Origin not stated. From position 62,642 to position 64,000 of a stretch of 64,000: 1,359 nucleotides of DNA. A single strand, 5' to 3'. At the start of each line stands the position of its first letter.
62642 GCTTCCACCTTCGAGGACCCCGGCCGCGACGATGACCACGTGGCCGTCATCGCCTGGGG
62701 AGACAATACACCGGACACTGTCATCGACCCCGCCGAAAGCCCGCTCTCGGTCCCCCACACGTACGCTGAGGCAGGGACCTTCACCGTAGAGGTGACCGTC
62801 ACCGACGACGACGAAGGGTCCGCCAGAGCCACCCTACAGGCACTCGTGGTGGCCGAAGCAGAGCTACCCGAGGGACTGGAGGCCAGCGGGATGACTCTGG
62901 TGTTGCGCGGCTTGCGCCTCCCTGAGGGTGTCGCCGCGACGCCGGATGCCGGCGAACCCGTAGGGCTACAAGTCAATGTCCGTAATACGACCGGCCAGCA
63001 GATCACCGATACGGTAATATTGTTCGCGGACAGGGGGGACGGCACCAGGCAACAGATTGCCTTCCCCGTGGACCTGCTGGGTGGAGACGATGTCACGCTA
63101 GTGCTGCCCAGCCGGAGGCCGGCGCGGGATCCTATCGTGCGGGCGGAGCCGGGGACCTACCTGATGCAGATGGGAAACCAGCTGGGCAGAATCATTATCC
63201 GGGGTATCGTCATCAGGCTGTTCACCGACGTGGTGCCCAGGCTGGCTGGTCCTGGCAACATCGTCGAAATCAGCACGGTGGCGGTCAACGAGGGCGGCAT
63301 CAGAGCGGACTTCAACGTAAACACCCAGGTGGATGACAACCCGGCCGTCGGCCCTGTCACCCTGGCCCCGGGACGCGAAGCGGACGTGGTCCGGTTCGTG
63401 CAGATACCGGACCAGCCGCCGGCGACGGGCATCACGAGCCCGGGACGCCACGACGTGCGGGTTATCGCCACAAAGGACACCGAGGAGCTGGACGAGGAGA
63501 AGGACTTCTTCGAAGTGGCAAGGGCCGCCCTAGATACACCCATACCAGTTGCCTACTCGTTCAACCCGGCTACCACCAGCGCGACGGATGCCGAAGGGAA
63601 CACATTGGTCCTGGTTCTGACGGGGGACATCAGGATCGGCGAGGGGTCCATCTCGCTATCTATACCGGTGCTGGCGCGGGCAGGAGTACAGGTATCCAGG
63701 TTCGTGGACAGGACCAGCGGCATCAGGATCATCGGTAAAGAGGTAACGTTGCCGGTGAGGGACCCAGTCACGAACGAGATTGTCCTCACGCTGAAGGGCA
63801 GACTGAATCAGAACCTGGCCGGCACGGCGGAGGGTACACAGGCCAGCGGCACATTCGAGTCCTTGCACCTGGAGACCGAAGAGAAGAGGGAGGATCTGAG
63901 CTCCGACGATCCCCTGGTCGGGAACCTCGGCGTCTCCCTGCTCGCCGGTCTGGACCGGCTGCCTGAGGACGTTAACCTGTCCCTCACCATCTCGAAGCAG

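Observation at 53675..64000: Giant open-ended ORF (more than 3,440 codons) missing from the supplied ORF track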

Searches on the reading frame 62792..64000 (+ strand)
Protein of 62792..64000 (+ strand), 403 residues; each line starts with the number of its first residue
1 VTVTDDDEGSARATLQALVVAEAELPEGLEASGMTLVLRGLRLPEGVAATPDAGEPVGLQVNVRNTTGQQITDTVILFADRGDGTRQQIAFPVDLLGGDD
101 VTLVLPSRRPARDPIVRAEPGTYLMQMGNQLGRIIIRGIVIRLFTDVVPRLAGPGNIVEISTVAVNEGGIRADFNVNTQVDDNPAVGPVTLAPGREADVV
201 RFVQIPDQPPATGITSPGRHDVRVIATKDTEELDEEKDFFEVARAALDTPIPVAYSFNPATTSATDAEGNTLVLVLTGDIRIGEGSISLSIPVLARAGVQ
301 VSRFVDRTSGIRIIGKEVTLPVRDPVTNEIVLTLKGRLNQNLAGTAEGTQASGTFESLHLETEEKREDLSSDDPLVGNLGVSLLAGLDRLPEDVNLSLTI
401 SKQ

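Call 11: find_homologous_proteins(query=window:62792-64000:+)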
Query window:62792-64000:+: 8000 candidates shared short words with the query, none scored E <= 0.001.

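Call 60: search_protein_representatives(protein=window:62807-64000:+)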
Query: 398 residues. Proteins with E-value up to 0.001 (for the whole library): 73; up to 1e-10: 36; up to 1e-30: 16. The best 73 are listed.
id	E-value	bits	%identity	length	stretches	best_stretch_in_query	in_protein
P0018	5.7e-87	308.7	44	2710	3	1-398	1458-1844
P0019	1.3e-68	248.3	44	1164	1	1-398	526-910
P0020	1.2e-61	225.3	44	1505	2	1-398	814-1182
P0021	6.3e-59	216.4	39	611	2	56-397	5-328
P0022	2.5e-58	214.5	42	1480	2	3-398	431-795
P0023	3.0e-58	214.2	43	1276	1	9-398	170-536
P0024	1.2e-56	208.9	41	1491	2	1-398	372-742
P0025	2.1e-48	181.8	43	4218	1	1-398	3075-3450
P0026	1.1e-46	176.1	46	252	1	142-382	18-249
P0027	2.6e-42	161.7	39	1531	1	106-398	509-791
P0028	5.0e-40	154.2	37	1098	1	46-397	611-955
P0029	1.4e-38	149.4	54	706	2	241-396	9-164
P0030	4.9e-38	147.7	45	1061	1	114-397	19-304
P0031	9.5e-36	140.1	37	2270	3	87-397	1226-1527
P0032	1.6e-33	132.8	59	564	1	272-397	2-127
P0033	6.1e-32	127.6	33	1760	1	42-397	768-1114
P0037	5.4e-21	91.6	32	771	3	110-396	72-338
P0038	7.4e-21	91.1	34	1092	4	46-397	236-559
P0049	9.7e-12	61.1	30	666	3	148-394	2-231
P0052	8.3e-11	58.1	28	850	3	235-394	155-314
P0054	1.4e-10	57.3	32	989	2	144-396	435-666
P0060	6.2e-09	51.9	30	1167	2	234-397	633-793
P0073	9.4e-06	41.4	27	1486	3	109-396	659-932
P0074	1.2e-05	41.1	29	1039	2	140-394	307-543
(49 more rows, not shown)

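Call 62: find_encoding_contigs(protein=P0025, flank=8000, max_places=3)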
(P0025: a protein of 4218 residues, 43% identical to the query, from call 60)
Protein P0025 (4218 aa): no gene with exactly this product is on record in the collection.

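Call 63: search_protein_families(library=pfam, proteins=[P0025], max_evalue=0.01)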
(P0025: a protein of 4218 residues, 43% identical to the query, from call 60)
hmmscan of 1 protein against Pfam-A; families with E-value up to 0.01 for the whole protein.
P0025 (4218 aa): 10 families
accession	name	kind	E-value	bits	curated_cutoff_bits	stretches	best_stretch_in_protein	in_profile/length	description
PF18911.6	PKD_4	-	1.8e-44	150.1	27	4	2810-2898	1-83/85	PKD domain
PF22352.2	K319L-like_PKD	-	1.7e-22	79.6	27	1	2617-2686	1-72/84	K319L-like, PKD domain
PF07705.17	CARDB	-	2.5e-22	79.4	22.7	2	3977-4058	3-83/101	CARDB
PF00801.26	PKD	-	1.9e-19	69.8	23.5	3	2828-2893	15-74/80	PKD domain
PF19077.6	Big_13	-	2.7e-11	44.3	27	0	438-476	64-102/102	Bacterial Ig-like domain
PF24421.1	Ig_J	-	3.1e-06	27.7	29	0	1251-1275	73-97/104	Tip attachment protein J, Ig-like domain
PF25788.1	Ig_Rha78A_N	-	1.1e-05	26.1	27.4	0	2141-2170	75-104/105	Rha78A-like, N-terminal immunoglobulin domain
PF07495.19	Y_Y_Y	-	8.1e-05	22.9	26.6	0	2138-2167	35-64/65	Y_Y_Y domain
PF14292.12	SusE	-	0.00036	21.1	25.2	0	2062-2101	31-69/106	SusE outer membrane protein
PF00207.28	A2M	-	0.0018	18.5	21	0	3960-4010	37-85/92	Alpha-2-macroglobulin family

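Call 80: search_protein_families(library=pfam, proteins=[P0033, P0073, P0054, P0052, P0049, P0037, P0060, P0074, P0038], max_evalue=0.0001)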
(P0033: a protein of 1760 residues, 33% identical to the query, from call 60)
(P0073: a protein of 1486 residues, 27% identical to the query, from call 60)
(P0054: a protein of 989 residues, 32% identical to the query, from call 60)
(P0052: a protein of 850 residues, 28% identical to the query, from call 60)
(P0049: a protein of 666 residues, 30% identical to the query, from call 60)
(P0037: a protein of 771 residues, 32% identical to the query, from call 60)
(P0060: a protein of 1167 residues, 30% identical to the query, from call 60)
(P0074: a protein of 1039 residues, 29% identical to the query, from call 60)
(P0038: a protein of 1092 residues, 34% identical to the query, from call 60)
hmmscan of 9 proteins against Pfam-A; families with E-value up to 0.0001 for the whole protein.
P0033 (1760 aa): 5 families
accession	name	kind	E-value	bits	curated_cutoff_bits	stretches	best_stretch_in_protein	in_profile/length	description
PF18911.6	PKD_4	-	2.4e-46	156.1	27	2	486-569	1-83/85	PKD domain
PF07705.17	CARDB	-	1e-24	87.1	22.7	1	1636-1720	4-90/101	CARDB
PF22352.2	K319L-like_PKD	-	2.8e-23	82.2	27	2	493-571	1-84/84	K319L-like, PKD domain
PF00801.26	PKD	-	6.3e-20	71.4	23.5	2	496-568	8-78/80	PKD domain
PF01835.25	MG2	-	7.7e-07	29.8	32.8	0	1649-1728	13-96/96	MG2 domain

P0073 (1486 aa): 4 families
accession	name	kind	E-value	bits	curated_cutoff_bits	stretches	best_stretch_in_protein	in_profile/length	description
PF18911.6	PKD_4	-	4.3e-62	206.6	27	5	127-201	1-76/85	PKD domain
PF00801.26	PKD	-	4.8e-29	100.6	23.5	2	325-395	9-79/80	PKD domain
PF07705.17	CARDB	-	3.1e-21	75.9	22.7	1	1165-1241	4-81/101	CARDB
PF22352.2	K319L-like_PKD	-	3.3e-05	24.2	27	0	223-308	1-84/84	K319L-like, PKD domain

P0054 (989 aa): 1 family
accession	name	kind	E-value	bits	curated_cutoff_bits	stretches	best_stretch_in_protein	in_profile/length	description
PF07705.17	CARDB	-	3.7e-26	91.7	22.7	2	781-859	2-81/101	CARDB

P0052 (850 aa): 4 families
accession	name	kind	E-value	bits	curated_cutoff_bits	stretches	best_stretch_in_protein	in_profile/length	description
PF07705.17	CARDB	-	1.9e-20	73.4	22.7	1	533-603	9-81/101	CARDB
PF13584.12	BatD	-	5.5e-06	27.4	24.1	0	533-602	2-72/92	BatD DUF11 like domain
PF14310.12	Fn3-like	-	3.5e-05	24.3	25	0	761-778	25-42/71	Fibronectin type III-like domain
PF22544.2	HYDIN_VesB_CFA65-like_Ig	-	9.2e-05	23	25.5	0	541-602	17-81/100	HYDIN/CFA65/VesB-like, Ig-like domain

P0049 (666 aa): 1 family
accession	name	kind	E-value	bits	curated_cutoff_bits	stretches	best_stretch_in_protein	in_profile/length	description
PF07705.17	CARDB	-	1.7e-17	63.9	22.7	1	541-613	3-81/101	CARDB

P0037 (771 aa): 7 families
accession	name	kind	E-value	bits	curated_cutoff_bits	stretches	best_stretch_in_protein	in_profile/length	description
PF07705.17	CARDB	-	1.4e-31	109.1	22.7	2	461-531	9-81/101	CARDB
PF16640.11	Big_3_5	-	5.1e-09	37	35.5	0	649-718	2-66/88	Bacterial Ig-like domain (group 3)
PF22544.2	HYDIN_VesB_CFA65-like_Ig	-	5.1e-07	30.3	25.5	0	556-598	53-94/100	HYDIN/CFA65/VesB-like, Ig-like domain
PF13584.12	BatD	-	3.2e-06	28.1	24.1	0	461-529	2-71/92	BatD DUF11 like domain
PF00207.28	A2M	-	9.7e-06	25.8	21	0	652-680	63-91/92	Alpha-2-macroglobulin family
PF23619.1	Ig_VWA7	-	1.2e-05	25.9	27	0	648-685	5-41/104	VWA7 Ig-like domain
PF15780.11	ASH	-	2e-05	25.1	27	0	553-593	54-94/98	Abnormal spindle-like microcephaly-assoc'd, ASPM-SPD-2-Hydin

P0060 (1167 aa): 4 families
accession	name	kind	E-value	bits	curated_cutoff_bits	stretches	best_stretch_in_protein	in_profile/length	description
PF19077.6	Big_13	-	5.9e-26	91.4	27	2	365-401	64-102/102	Bacterial Ig-like domain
PF07705.17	CARDB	-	3.8e-11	43.5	22.7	1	998-1074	4-81/101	CARDB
PF17936.7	Big_6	-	2.8e-05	24.7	27.6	0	280-304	54-78/83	Bacterial Ig domain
PF13754.12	Big_3_4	-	4.3e-05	23.8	27.3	0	456-492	24-61/106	Domain of unknown function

P0074 (1039 aa): 1 family
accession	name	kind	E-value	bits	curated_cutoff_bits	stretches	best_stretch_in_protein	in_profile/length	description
PF07705.17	CARDB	-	3e-14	53.5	22.7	1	763-833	3-79/101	CARDB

P0038 (1092 aa): 10 families
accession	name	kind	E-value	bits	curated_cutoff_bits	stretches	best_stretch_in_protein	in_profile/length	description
PF07705.17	CARDB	-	5.1e-35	120.2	22.7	3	672-750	1-80/101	CARDB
PF13584.12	BatD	-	1.6e-13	51.5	24.1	0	775-844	2-72/92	BatD DUF11 like domain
PF05506.17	PLipase_C_C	-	1.4e-11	45.5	24.4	0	882-940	13-68/80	Bacterial phospholipase C, C-terminal domain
PF22544.2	HYDIN_VesB_CFA65-like_Ig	-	3.6e-09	37.2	25.5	0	780-844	14-81/100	HYDIN/CFA65/VesB-like, Ig-like domain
PF13620.12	CarboxypepD_reg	-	7.1e-08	33.1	32.3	1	60-136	2-73/82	Carboxypeptidase regulatory-like domain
PF15780.11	ASH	-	1.7e-07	31.8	27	0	948-998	43-93/98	Abnormal spindle-like microcephaly-assoc'd, ASPM-SPD-2-Hydin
PF16640.11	Big_3_5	-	4e-07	31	35.5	0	320-390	2-67/88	Bacterial Ig-like domain (group 3)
PF13473.12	Cupredoxin_1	-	3.6e-06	27.4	27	0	770-842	26-89/104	Cupredoxin-like domain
PF12690.13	BsuPI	-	3.3e-05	24.2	22.9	0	870-898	3-31/101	Intracellular proteinase inhibitor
PF00927.28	Transglut_C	-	8.6e-05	23.1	26.6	0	971-1032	15-87/106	Transglutaminase family, C-terminal ig like domain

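Call 96: find_related_loci(query=window:62807-64000:+, collection=metagenome_contigs, flank=10000)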
Query window:62807-64000:+ (398 aa) in metagenome_contigs; peptide patterns used: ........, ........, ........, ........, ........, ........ (x = any residue, [..] = any of these).
358 stretches matched a pattern, but none encodes a relative of the query by tblastn (E <= 1e-3).

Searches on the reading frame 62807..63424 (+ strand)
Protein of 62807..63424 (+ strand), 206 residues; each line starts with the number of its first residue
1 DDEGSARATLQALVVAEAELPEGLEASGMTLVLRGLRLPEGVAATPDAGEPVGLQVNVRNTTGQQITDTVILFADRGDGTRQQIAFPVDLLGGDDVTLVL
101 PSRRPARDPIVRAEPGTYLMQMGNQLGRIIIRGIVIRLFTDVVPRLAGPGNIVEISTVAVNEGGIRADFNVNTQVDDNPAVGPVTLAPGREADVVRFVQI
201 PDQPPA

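Call 19: search_protein_families(library=pfam, proteins=[window:62807-63424:+], max_evalue=1)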
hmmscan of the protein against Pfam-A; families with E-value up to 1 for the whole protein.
window:62807-63424:+ (206 aa): 0 families
